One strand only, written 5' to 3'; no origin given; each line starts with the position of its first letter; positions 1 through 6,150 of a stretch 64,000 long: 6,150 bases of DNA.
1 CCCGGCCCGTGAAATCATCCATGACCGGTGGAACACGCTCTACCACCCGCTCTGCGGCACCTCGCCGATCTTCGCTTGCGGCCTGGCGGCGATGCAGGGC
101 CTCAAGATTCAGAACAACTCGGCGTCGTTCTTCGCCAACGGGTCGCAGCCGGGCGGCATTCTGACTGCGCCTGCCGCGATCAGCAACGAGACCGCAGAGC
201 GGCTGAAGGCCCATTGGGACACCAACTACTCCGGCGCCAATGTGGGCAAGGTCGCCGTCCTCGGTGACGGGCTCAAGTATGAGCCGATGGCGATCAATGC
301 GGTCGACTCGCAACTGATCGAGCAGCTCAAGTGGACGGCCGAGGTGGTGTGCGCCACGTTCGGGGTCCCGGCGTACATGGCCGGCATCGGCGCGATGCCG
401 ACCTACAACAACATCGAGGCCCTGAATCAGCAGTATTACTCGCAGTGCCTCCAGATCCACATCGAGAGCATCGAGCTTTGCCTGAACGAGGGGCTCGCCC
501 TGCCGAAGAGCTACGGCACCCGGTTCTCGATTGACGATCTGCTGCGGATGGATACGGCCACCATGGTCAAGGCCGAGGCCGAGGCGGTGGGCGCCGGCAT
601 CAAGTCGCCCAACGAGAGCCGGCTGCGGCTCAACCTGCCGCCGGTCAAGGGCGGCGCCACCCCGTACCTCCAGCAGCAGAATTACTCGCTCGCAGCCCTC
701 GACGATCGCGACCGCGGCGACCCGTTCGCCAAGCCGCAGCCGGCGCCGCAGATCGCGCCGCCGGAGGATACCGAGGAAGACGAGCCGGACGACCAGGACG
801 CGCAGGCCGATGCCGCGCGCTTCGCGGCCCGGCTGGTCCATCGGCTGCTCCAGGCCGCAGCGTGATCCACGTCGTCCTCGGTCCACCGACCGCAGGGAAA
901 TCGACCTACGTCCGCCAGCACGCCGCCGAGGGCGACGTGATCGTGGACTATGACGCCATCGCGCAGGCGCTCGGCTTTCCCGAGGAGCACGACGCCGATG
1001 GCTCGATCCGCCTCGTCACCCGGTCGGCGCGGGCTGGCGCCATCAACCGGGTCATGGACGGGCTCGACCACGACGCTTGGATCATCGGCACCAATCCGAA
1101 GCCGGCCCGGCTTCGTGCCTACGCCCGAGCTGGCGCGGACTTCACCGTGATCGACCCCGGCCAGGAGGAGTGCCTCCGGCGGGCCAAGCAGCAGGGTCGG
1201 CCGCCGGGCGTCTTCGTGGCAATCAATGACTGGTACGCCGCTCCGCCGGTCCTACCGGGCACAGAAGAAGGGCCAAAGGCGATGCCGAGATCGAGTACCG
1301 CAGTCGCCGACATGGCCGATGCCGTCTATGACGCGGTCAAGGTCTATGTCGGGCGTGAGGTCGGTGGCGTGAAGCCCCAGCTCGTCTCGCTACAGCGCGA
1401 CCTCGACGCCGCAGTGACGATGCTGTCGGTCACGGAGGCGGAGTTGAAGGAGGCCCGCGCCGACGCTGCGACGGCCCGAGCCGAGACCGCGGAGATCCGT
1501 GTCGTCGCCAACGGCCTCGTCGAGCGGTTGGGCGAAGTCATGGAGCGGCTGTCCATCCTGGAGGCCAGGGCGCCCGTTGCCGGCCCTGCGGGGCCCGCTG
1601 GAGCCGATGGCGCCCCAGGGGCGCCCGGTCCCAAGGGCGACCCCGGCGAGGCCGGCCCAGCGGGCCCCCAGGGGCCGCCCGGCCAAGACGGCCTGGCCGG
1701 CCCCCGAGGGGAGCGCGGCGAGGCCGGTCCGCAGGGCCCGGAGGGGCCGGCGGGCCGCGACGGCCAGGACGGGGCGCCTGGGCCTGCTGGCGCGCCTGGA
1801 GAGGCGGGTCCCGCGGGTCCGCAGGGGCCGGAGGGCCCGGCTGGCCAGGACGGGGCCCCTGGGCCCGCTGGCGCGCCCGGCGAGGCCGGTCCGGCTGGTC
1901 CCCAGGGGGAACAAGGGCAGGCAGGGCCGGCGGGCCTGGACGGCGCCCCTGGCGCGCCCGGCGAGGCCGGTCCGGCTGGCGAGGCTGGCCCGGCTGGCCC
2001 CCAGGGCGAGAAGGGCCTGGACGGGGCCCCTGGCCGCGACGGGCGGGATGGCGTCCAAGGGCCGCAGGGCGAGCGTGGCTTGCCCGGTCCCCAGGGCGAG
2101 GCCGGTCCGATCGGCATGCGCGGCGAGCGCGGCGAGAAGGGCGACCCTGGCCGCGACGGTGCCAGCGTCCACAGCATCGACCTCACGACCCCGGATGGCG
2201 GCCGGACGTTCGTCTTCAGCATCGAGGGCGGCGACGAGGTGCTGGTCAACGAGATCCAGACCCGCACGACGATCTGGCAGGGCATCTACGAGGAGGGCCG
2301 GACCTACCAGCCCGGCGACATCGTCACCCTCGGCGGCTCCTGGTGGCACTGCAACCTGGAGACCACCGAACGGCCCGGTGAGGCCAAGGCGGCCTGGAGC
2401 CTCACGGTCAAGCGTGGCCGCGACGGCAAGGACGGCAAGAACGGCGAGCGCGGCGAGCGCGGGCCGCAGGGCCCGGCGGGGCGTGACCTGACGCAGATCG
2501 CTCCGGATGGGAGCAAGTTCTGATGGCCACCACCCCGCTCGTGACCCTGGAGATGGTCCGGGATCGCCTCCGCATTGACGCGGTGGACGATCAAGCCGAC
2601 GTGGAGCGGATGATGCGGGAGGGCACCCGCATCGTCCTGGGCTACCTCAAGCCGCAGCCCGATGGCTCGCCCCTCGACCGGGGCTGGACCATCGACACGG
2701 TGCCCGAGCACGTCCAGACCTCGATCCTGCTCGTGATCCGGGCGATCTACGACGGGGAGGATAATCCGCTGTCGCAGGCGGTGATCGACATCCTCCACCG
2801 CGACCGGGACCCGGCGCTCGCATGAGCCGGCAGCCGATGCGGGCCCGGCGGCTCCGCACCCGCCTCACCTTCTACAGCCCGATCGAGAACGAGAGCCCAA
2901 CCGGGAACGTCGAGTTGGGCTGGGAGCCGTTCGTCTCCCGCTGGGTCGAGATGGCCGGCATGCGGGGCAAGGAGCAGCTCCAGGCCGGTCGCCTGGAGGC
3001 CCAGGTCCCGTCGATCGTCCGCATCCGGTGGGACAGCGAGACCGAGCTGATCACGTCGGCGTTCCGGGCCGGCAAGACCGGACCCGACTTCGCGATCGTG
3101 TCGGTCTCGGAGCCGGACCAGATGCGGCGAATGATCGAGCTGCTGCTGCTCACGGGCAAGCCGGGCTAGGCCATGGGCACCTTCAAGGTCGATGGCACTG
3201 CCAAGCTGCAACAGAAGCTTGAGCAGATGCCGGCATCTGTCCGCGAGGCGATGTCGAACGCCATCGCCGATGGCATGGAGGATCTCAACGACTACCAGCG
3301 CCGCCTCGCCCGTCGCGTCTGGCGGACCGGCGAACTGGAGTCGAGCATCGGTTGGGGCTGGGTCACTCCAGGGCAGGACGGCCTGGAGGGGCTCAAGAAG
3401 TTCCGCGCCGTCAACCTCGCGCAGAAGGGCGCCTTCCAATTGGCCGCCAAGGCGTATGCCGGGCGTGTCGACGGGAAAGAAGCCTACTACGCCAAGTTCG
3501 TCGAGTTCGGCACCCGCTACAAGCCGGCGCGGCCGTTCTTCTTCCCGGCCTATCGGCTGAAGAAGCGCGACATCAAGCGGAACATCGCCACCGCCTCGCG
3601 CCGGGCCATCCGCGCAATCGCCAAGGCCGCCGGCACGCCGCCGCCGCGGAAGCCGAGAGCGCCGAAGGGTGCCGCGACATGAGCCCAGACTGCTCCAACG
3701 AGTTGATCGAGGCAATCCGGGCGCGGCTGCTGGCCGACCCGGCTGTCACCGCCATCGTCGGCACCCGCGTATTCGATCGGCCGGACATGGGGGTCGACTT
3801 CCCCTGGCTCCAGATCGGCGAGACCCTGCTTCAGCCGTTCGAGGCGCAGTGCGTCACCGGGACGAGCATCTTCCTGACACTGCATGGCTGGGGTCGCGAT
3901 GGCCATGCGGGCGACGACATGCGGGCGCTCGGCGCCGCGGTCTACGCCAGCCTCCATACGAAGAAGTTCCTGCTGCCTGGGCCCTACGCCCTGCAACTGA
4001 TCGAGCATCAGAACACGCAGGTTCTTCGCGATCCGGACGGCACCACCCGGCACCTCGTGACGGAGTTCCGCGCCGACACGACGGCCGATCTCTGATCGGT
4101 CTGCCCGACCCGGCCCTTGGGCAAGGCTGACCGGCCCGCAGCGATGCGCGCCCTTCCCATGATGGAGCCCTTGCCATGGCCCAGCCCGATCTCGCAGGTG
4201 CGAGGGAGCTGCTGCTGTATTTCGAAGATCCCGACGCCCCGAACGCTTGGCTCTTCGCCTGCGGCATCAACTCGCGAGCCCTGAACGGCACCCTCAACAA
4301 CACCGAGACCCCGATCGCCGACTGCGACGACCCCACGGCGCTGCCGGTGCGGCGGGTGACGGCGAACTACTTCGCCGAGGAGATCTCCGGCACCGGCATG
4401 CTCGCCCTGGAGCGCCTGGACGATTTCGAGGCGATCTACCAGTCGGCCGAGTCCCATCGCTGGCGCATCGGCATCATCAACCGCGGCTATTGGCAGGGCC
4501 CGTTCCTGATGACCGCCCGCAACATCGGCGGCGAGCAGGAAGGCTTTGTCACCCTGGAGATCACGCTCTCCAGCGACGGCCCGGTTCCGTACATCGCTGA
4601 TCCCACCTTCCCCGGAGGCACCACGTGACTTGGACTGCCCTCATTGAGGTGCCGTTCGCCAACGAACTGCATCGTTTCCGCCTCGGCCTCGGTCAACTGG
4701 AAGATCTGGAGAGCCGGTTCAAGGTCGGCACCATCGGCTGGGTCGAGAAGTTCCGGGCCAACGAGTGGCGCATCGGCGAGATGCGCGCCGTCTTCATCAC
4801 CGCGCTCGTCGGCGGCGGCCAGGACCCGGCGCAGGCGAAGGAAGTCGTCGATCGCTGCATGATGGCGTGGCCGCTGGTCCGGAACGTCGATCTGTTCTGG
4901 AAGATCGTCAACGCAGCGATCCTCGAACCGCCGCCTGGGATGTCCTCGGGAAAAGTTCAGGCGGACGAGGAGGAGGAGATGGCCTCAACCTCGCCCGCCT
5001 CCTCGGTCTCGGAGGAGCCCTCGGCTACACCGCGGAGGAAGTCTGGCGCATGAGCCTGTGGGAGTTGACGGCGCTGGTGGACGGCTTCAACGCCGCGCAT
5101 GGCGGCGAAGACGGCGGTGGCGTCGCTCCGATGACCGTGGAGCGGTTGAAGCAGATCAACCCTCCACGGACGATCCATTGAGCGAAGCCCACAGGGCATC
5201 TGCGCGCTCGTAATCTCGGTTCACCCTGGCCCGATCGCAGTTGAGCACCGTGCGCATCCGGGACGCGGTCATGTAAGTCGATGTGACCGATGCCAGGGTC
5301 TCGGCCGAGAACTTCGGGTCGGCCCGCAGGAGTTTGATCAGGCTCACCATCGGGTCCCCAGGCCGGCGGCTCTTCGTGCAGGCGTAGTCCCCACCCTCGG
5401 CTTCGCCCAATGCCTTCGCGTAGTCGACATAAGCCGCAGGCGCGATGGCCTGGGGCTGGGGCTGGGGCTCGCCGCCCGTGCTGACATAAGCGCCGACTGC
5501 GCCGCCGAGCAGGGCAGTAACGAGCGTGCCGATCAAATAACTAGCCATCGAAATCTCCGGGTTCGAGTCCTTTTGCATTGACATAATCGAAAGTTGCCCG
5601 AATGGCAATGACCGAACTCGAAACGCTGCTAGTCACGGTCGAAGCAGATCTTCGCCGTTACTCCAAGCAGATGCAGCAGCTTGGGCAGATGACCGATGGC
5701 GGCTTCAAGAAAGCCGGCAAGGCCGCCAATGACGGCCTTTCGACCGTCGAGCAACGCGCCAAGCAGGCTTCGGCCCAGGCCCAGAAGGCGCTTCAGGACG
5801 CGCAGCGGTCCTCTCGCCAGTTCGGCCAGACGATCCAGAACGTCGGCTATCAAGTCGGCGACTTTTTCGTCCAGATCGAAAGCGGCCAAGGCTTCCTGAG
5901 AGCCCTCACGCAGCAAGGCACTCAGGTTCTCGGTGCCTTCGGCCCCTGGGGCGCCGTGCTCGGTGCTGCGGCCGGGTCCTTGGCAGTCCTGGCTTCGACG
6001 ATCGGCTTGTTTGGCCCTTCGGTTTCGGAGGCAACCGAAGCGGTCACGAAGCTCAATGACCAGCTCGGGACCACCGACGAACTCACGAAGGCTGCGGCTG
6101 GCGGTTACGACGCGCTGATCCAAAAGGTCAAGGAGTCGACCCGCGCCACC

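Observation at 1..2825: No prohead protease or major capsid gene between portal and head-tail connector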

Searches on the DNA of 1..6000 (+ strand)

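Call 41: search_dna_similar(query=window:1-6000:+, collection=plasmids, mode=near, max_rows=10)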
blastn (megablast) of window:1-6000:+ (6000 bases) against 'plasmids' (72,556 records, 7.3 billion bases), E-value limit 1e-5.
No match.
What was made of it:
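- Tried and rejected: Megablast of bases 1-6000 against plasmids found nothing (call 41).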
